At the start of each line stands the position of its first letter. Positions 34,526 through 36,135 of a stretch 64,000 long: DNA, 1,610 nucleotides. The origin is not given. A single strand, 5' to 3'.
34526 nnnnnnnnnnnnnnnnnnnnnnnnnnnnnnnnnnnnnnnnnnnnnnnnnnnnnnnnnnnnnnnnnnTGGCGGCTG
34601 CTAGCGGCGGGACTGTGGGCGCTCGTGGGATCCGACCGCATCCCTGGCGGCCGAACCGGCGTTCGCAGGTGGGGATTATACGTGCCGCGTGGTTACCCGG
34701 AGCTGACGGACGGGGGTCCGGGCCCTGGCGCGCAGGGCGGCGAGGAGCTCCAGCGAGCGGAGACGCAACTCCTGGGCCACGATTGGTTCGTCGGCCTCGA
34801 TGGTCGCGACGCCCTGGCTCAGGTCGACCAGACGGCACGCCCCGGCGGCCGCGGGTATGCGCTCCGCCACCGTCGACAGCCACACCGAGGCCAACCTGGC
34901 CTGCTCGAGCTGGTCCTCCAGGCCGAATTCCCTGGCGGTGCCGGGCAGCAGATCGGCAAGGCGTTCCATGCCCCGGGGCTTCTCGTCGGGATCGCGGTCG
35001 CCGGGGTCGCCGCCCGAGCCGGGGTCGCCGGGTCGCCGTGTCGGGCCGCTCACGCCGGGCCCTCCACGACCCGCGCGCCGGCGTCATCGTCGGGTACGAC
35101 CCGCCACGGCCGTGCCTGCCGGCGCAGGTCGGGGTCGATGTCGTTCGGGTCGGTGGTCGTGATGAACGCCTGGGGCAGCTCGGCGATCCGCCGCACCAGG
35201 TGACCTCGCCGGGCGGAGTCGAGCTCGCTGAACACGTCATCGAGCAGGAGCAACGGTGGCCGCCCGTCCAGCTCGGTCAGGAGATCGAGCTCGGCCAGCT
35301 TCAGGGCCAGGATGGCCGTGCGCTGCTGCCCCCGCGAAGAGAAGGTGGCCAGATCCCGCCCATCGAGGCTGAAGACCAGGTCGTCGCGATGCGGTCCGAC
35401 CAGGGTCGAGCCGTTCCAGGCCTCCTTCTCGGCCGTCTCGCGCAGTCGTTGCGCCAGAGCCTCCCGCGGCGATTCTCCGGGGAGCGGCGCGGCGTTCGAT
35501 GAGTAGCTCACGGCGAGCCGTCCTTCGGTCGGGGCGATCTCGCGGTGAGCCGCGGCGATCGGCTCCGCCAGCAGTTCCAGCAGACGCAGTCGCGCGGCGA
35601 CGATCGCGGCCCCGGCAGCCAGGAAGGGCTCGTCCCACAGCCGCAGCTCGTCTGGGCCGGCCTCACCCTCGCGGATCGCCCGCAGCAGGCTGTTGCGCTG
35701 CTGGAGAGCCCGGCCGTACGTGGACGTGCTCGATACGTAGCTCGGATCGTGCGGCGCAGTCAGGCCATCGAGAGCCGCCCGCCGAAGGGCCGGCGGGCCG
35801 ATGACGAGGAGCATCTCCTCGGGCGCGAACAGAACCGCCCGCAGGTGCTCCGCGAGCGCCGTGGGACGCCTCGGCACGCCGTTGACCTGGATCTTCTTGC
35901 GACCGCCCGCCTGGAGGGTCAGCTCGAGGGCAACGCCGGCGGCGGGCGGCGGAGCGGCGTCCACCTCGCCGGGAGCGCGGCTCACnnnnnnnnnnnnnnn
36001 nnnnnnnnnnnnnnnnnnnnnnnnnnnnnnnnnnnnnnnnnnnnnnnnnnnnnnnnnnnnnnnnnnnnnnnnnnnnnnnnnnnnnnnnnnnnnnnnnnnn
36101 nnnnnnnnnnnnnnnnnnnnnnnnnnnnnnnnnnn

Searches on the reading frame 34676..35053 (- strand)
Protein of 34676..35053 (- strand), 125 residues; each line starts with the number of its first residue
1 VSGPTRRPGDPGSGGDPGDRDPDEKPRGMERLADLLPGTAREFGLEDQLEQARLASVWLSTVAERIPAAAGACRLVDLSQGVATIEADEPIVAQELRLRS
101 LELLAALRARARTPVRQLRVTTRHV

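Call 15: search_protein_families(library=pfam, proteins=[window:34676-35053:-], max_evalue=0.01)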
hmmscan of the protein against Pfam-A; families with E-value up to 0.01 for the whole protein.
window:34676-35053:- (125 aa): 1 family
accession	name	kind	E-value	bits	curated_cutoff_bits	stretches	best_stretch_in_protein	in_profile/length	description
PF05258.17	DciA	-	7.3e-10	39.4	24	1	32-120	2-89/89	Dna[CI] antecedent, DciA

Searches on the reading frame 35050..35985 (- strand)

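Call 15: search_protein_families(library=pfam, proteins=[window:35050-35985:-], max_evalue=0.01)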
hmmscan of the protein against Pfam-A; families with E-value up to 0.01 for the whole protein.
window:35050-35985:- (311 aa): 1 family
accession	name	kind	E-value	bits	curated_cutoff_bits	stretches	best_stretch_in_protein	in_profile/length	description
PF02463.25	SMC_N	-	1.2e-07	31.9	40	1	18-280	97-199/220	RecF/RecN/SMC N terminal domain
